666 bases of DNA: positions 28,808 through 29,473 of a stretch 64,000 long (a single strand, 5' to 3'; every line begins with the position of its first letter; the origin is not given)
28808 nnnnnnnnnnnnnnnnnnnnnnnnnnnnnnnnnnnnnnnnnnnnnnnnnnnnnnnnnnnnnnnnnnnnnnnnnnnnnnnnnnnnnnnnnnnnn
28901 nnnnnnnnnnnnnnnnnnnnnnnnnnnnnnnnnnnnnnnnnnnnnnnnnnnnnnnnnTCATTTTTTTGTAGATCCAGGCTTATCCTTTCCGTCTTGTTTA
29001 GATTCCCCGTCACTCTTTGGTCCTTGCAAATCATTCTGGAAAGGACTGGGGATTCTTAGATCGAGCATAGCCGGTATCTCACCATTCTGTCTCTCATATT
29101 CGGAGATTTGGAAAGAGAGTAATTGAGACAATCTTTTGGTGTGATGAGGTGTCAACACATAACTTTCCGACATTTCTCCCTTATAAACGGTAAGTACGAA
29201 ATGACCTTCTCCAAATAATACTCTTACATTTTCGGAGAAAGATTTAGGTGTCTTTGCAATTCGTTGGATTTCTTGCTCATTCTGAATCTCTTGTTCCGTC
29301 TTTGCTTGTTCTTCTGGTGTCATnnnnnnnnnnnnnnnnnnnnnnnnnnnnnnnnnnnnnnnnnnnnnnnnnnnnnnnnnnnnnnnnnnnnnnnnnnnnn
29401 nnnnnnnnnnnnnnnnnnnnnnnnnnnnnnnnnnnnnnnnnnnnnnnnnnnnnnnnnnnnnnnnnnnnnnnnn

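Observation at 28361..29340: Low-GC islet with two orphan small genes bounded by perfectly duplicated 38-bp terminator repeats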

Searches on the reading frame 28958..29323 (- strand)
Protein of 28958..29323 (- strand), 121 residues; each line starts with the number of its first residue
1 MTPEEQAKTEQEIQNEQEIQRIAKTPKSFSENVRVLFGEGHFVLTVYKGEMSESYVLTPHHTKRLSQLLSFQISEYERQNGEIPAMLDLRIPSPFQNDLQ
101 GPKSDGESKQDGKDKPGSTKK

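Call 7: search_protein_families(library=pfam, proteins=[window:28958-29323:-], max_evalue=1)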
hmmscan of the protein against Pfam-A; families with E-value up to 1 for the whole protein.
window:28958-29323:- (121 aa): 1 family
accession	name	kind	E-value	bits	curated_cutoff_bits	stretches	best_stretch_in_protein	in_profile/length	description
PF11950.13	DUF3467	-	1e-05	25.9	25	1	24-83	23-90/92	Protein of unknown function (DUF3467)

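Call 8: search_protein_families(library=padloc, proteins=[window:28958-29323:-], max_evalue=1)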
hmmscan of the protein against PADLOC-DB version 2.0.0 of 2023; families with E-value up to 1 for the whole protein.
window:28958-29323:- (121 aa): 0 families

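Call 9: search_protein_families(library=phrogs, proteins=[window:28958-29323:-], max_evalue=1)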
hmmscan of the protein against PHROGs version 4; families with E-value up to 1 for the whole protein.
window:28958-29323:- (121 aa): 1 family
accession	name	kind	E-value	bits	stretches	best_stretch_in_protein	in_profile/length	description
phrog_5975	-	unknown function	0.28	11.9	1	67-115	106-154/182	-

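Call 11: find_homologous_proteins(query=window:28958-29323:-)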
Query window:28958-29323:- (121 aa): 2 proteins with E <= 0.001 among 20 candidates.
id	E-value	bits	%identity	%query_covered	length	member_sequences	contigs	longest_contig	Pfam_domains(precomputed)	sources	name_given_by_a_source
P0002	9.0e-73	260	100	100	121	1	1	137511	PF11950.14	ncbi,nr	ncbi:MAG TPA: hypothetical protein VG934_00535 [Candidatus Paceibacterota bacterium]|nr:hypothetical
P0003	2.3e-15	75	39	95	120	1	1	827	-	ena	-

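Call 31: search_solved_structures(query=window:28958-29323:-, max_evalue=10)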
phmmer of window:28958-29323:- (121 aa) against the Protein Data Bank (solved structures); distinct sequences matched with E-value up to 10: 1.
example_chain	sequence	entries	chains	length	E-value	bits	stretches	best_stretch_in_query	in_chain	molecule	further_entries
8edh_A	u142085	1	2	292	1.7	12.3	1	7-57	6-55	Serine/threonine-protein kinase WNK3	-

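Call 50: search_dna_similar(query=window:28958-29323:-, collection=phages, mode=protein, max_evalue=0.01)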
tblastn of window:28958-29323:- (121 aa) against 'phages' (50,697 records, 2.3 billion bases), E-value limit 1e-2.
No match.

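Call 51: search_protein_families(library=ncbifam, proteins=[window:28958-29323:-], max_evalue=1)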
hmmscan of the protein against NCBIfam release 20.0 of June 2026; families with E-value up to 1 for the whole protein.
window:28958-29323:- (121 aa): 1 family
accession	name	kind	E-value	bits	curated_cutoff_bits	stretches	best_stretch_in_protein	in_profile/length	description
NF002386.0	PRK01402.1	equivalog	0.019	13.9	346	1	20-98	114-189/335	Hsp33 family molecular chaperone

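Call 59: predict_structure(alignment_id=A1)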
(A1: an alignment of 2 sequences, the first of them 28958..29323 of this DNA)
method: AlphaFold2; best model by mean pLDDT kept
length: 121 residues; sequences in the alignment: 2
mean_pLDDT: 60.5   pTM: 0.38
mean pLDDT of the five models: 60.5, 58.9, 57.1, 56.0, 54.7
residues with pLDDT >= 90: 0; 70-90: 33; 50-70: 52; < 50: 36
segments of 3 or more residues with pLDDT < 50: 86-112, 114-121
pLDDT, mean of each block of 10 residues (from residue 1): 70 71 68 69 74 72 66 66 48 39 41 44 40
secondary structure, 60 per line:
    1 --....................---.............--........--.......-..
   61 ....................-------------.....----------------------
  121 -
elements in order: H3-22 H26-32 E33-38 E41-48 E51-57 H59-80 H94-98

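Call 62: fold_search(model_id=the predicted structure, library=pdb)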
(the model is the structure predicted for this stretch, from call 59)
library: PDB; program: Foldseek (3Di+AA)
matches with E <= 10: 964; with E <= 0.001: 0
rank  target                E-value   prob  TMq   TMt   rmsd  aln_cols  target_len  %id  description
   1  8bh3_D                5.8e-02  0.66  0.29  0.25   7.1        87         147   14  DNA-PK Ku80 mediated dimer bound to PAXX (released 2023-06-07)
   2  9cq3_H                1.0e-01  0.30  0.22  0.19   8.1        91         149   15  The gap-filling complex with Pol mu engaged in the NHEJ pathway (released 2025-04-23)
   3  4y3o_B                1.8e-01  0.91  0.29  0.08   3.3        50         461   18  Crystal structure of Ribosomal oxygenase NO66 in complex with substrate Rpl8 peptide and Ni(II) and cofactor N-oxalygl (released 2015-10-07)
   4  4wja_A                1.9e-01  0.28  0.20  0.19   6.1        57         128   16  Crystal Structure of PAXX (released 2015-03-11)
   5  9ukn_D                2.1e-01  0.44  0.21  0.02  10.9        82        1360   16  CryoEM structure of the T.thermophilus transcription initiation complex (released 2025-10-22)
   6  9ujk_D                2.4e-01  0.44  0.21  0.02  10.6        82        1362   16  CryoEM structure of the T.thermophilus transcription initiation complex in the presence of ATP (released 2025-10-22)
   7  3wtd_A                2.4e-01  0.35  0.21  0.21   6.0        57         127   21  Structure of PAXX (released 2015-01-21)
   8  4e4h_D                2.6e-01  0.85  0.29  0.09   3.3        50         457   18  Crystal structure of Histone Demethylase NO66 (released 2013-01-30)
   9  9uko_D                2.6e-01  0.47  0.21  0.02  10.8        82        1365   16  CryoEM structure of the T.thermophilus transcription initiation complex bound to Ap4A-C, -1 dA in the template DNA str (released 2025-10-22)
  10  9ujl_D                2.6e-01  0.44  0.21  0.02  10.6        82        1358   16  CryoEM structure of the T.thermophilus transcription initiation complex in the presence of Ap4A (released 2025-10-22)
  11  4e4h_A                2.9e-01  0.82  0.29  0.09   3.3        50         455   18  Crystal structure of Histone Demethylase NO66 (released 2013-01-30)
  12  6o5b_I                2.9e-01  0.60  0.22  0.28   6.3        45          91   22  Monomer of a cation channel (released 2019-05-22)
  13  4diq_A                3.1e-01  0.82  0.28  0.08   3.4        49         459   18  Crystal Structure of human NO66 (released 2012-03-07)
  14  4mq9_D                3.1e-01  0.41  0.21  0.02  10.5        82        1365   16  Crystal structure of Thermus thermophilus RNA polymerase holoenzyme in complex with GE23077 (released 2014-05-07)
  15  5vo8_D                3.1e-01  0.38  0.21  0.02  10.8        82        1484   16  X-ray crystal structure of a bacterial reiterative transcription complex of pyrG promoter (released 2017-05-24)
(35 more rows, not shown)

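Call 74: find_encoding_contigs(protein=P0003, flank=5000)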
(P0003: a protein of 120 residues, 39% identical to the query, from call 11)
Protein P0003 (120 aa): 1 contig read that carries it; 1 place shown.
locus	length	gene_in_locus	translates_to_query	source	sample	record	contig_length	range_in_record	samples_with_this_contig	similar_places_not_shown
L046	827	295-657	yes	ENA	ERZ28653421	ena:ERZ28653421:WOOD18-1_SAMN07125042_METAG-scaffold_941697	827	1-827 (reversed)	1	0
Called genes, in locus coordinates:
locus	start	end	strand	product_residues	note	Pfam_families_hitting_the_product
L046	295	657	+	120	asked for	-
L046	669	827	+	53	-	?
